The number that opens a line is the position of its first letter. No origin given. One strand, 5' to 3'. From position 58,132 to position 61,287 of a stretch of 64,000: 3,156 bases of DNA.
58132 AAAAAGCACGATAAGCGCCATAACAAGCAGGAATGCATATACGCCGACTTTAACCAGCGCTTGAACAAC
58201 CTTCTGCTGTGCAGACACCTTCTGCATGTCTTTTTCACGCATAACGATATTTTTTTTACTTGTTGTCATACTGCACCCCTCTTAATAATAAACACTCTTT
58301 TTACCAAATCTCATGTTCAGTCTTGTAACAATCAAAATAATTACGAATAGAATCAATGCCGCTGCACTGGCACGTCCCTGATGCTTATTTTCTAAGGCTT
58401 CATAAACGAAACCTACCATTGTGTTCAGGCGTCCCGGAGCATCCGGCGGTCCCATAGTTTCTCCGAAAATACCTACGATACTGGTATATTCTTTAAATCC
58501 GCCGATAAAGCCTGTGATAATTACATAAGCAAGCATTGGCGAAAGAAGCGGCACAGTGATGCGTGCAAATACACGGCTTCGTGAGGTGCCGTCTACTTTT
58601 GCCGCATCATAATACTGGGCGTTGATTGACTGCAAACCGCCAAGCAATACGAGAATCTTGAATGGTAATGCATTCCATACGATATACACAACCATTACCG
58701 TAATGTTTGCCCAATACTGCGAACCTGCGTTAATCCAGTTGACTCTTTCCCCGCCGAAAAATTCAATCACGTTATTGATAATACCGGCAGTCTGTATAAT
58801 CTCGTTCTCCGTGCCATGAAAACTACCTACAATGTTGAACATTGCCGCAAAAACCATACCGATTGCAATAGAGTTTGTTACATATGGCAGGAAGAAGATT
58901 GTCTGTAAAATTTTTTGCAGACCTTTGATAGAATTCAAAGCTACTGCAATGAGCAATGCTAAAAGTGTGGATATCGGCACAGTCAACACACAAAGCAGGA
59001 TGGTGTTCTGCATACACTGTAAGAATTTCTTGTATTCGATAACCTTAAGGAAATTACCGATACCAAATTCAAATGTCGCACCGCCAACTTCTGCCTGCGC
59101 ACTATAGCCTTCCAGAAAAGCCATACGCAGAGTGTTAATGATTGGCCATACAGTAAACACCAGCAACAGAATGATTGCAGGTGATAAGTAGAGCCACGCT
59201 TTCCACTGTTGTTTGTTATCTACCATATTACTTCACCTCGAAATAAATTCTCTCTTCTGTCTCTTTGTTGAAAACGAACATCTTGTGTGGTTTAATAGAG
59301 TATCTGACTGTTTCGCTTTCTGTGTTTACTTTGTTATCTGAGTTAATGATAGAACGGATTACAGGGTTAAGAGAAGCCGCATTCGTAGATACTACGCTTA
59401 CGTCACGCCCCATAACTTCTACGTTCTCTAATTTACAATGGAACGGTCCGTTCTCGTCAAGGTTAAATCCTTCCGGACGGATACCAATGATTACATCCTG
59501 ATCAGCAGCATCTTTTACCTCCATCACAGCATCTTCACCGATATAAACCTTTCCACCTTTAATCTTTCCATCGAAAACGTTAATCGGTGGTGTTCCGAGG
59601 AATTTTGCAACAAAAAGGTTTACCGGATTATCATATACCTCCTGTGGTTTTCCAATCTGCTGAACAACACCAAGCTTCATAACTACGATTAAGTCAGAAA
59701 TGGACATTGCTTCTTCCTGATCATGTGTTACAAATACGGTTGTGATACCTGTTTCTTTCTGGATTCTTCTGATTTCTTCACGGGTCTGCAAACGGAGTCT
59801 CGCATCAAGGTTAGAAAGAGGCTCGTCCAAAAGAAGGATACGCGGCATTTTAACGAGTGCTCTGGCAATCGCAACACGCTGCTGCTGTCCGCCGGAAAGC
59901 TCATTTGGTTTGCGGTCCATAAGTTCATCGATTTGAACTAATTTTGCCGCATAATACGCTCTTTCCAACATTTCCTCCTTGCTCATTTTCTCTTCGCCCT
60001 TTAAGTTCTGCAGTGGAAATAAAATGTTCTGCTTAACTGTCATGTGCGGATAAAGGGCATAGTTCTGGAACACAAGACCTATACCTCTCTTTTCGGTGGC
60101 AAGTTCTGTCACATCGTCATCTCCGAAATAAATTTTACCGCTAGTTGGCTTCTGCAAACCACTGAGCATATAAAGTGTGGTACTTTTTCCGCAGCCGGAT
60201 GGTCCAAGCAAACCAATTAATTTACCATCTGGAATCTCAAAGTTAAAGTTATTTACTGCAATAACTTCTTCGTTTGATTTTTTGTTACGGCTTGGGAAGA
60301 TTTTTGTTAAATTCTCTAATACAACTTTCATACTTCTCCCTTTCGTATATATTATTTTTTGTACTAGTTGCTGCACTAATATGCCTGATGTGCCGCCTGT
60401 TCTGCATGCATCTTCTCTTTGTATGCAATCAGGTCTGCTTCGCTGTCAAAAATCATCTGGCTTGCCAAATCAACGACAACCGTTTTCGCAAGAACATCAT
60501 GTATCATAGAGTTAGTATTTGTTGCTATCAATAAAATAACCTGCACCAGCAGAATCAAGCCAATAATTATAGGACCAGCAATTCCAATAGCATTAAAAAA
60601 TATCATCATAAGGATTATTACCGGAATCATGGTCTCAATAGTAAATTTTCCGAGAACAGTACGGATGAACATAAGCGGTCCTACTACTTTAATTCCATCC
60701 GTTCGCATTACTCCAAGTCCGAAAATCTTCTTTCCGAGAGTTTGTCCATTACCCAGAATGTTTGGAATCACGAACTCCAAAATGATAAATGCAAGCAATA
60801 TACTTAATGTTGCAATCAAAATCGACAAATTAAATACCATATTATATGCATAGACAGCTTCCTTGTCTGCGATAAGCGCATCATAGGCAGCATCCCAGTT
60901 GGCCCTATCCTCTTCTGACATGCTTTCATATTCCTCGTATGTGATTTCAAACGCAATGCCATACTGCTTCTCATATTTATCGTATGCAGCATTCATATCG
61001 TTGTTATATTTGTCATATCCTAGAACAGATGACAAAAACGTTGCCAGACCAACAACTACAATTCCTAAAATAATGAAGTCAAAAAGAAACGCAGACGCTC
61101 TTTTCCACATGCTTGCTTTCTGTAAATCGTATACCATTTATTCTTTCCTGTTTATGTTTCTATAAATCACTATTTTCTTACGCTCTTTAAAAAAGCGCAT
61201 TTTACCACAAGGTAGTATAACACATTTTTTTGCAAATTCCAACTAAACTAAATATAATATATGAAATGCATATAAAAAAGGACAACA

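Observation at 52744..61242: Surface nuclease and OB-fold capture lipoprotein in one operon with a sugar-type ABC importer: candidate extracellular nucleic-acid harvesting system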

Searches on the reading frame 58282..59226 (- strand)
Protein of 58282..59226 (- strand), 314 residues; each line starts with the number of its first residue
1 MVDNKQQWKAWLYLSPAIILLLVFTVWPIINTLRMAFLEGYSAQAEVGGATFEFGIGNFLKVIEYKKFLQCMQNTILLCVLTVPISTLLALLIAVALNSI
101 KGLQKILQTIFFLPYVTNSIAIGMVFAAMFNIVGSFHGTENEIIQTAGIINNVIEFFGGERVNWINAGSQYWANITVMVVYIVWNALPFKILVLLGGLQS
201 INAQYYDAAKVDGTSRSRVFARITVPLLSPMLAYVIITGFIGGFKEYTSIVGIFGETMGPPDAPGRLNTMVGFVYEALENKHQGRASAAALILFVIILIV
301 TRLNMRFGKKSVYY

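Call 3: search_protein_families(library=pfam, proteins=[window:58282-59226:-], max_evalue=0.01)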
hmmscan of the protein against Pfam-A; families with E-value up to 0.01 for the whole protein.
window:58282-59226:- (314 aa): 1 family
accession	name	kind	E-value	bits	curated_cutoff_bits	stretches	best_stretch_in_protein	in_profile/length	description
PF00528.27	BPD_transp_1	-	5.3e-17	62.6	26.4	1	87-306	2-177/184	Binding-protein-dependent transport system inner membrane component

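Call 10: search_protein_families(library=ncbifam, proteins=[window:58282-59226:-], max_evalue=0.001)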
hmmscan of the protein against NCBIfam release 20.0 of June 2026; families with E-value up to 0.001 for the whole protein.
window:58282-59226:- (314 aa): 18 families
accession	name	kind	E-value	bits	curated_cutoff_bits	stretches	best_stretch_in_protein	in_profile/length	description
NF008232.0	PRK10999.1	equivalog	3.5e-19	68.9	392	1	49-310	260-517/520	maltose ABC transporter permease MalF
NF007852.0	PRK10561.1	equivalog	5.8e-17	62.5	335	1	6-314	10-294/295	sn-glycerol-3-phosphate ABC transporter permease UgpA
TIGR00969.1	3a0106s02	subfamily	3e-12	46.6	240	1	178-301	146-263/272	sulfate ABC transporter permease subunit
TIGR03262.1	PhnU2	equivalog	9.1e-11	41.1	593.25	1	14-241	7-199/546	putative 2-aminoethylphosphonate ABC transporter permease subunit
TIGR02141.1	modB_ABC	equivalog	1.3e-10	41.2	182.6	1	178-305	83-203/208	molybdate ABC transporter permease subunit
TIGR01581.1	Mo_ABC_porter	hypoth_equivalog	5.7e-10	39.1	210.3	1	71-298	18-220/225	ABC transporter permease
NF040931.1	ABC_arch_GlcT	equivalog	6.2e-10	39.2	360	1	54-300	37-263/278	glucose ABC transporter permease GlcT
TIGR02140.1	permease_CysW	equivalog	2.7e-09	36.9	329.1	1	50-302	27-250/261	sulfate ABC transporter permease subunit CysW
TIGR02139.1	permease_CysT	equivalog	5.4e-07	29.5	246.1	1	53-300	33-252/265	sulfate ABC transporter permease subunit CysT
NF008208.0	PRK10971.1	equivalog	1e-06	28.5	415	1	59-310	47-273/277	sulfate/thiosulfate ABC transporter permease CysT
NF007044.0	PRK09497.1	equivalog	2.4e-06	27.2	348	1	20-231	18-206/285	spermidine/putrescine ABC transporter permease PotB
NF006939.0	PRK09421.1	equivalog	2.6e-06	27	262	1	186-301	104-212/230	molybdate ABC transporter permease subunit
NF007047.0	PRK09500.1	equivalog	4.4e-06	26.5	326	0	177-235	131-188/257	spermidine/putrescine ABC transporter permease PotC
NF008231.0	PRK10998.1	equivalog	7.4e-06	25.7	261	1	176-249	161-232/296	maltose ABC transporter permease MalG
NF043074.1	MMSYN1_0196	equivalog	1.3e-05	24.7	350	0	5-144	5-142/277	spermidine/putrescine ABC transporter permease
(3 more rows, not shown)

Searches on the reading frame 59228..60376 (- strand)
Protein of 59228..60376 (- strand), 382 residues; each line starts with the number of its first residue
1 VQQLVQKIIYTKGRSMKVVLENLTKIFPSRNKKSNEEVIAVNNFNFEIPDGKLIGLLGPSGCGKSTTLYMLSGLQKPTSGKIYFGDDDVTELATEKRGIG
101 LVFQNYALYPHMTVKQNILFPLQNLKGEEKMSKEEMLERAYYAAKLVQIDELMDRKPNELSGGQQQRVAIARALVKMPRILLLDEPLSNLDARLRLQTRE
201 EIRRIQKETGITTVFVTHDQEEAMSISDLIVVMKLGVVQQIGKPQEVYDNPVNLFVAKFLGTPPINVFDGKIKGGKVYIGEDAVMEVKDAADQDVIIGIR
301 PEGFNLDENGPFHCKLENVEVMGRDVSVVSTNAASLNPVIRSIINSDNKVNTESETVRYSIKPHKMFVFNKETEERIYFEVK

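Call 3: search_protein_families(library=pfam, proteins=[window:59228-60376:-], max_evalue=0.01)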
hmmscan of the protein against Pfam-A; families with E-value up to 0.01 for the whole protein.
window:59228-60376:- (382 aa): 5 families
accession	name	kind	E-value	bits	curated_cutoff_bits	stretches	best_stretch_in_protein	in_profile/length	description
PF00005.33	ABC_tran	-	1.8e-37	129.4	25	1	41-187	1-136/137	ABC transporter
PF17912.7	OB_MalK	-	3.9e-06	28.1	27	1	261-302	1-51/53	MalK OB fold domain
PF17850.7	CysA_C_terminal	-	2.8e-05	25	29.7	1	266-302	1-39/43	CysA C-terminal regulatory domain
PF13304.12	AAA_21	-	0.00013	22.5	27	0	158-221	236-301/304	AAA domain, putative AbiEii toxin, Type IV TA system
PF03215.21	Rad17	-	0.0099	16.3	23.8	0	52-73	46-67/186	Rad17 P-loop domain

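Call 10: search_protein_families(library=ncbifam, proteins=[window:59228-60376:-], max_evalue=0.001)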
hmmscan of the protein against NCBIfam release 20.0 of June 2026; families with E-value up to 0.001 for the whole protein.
window:59228-60376:- (382 aa): 187 families (the best 25 are shown)
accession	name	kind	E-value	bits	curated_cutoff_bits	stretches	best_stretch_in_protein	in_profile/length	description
NF008653.0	PRK11650.1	subfamily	5.5e-104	348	432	1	32-377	11-355/357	sn-glycerol-3-phosphate ABC transporter ATP-binding protein UgpC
NF040933.2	ABC_arch_GlcV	equivalog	3.7e-101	338.5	450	1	16-362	1-343/357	glucose ABC transporter ATP-binding protein GlcV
TIGR03265.1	PhnT2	equivalog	3.8e-93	312.5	457.7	1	30-346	9-327/353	putative 2-aminoethylphosphonate ABC transporter ATP-binding protein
NF006987.0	PRK09452.1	equivalog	9e-92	307.7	482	1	32-274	24-260/378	spermidine/putrescine ABC transporter ATP-binding protein PotA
NF008513.0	PRK11432.1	equivalog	2.4e-88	296.4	496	1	18-372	7-350/351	ferric ABC transporter ATP-binding protein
TIGR01187.1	potA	subfamily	2.6e-87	293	355.6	1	56-307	1-255/325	polyamine ABC transporter ATP-binding protein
NF043075.1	MMSYN1_0197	equivalog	3.7e-86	289.1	550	1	33-332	10-308/341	spermidine/putrescine ABC transporter ATP-binding protein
NF008233.0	PRK11000.1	equivalog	5.1e-83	278.9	568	1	32-373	10-357/369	maltose/maltodextrin ABC transporter ATP-binding protein MalK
TIGR00968.1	3a0106s01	subfamily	1.3e-78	263.8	342.75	1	32-262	7-233/237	sulfate ABC transporter ATP-binding protein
NF008105.0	PRK10851.1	equivalog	5.3e-77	259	502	1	32-317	9-293/362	sulfate/thiosulfate ABC transporter ATP-binding protein CysA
NF040840.2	tungstate_WtpC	equivalog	2.4e-73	247.4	440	1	40-306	15-278/347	tungstate ABC transporter ATP-binding protein WtpC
TIGR03258.1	PhnT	equivalog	3.8e-72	243.3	499.15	1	40-345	23-336/359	2-aminoethylphosphonate ABC transport system ATP-binding subunit PhnT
NF008621.0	PRK11607.1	equivalog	7.8e-70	235.6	613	1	26-274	19-262/377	putrescine ABC transporter ATP-binding subunit PotG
TIGR01186.1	proV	subfamily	2.5e-65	221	326.6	1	38-262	6-232/363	betaine/proline/choline family ABC transporter ATP-binding protein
NF040729.1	ABC_ATP_SaoA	equivalog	1.4e-52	178.6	360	1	18-234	2-207/248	ABC transporter ATP-binding protein SaoA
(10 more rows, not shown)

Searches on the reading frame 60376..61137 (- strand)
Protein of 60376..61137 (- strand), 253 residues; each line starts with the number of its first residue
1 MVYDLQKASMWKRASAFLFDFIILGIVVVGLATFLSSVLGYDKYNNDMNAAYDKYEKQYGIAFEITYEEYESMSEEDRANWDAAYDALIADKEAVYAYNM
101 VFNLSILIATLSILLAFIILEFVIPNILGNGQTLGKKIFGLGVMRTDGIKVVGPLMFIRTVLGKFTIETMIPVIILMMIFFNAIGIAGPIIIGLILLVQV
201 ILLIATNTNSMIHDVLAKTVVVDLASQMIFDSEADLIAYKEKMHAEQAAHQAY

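Call 3: search_protein_families(library=pfam, proteins=[window:60376-61137:-], max_evalue=0.01)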
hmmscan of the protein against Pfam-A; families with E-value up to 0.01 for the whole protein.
window:60376-61137:- (253 aa): 1 family
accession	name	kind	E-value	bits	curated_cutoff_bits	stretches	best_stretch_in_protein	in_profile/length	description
PF06271.18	RDD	-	5.9e-13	49.7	24.1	1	8-218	2-137/137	RDD family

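Call 10: search_protein_families(library=ncbifam, proteins=[window:60376-61137:-], max_evalue=0.001)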
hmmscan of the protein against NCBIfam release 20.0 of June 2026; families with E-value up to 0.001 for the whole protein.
window:60376-61137:- (253 aa): 0 families
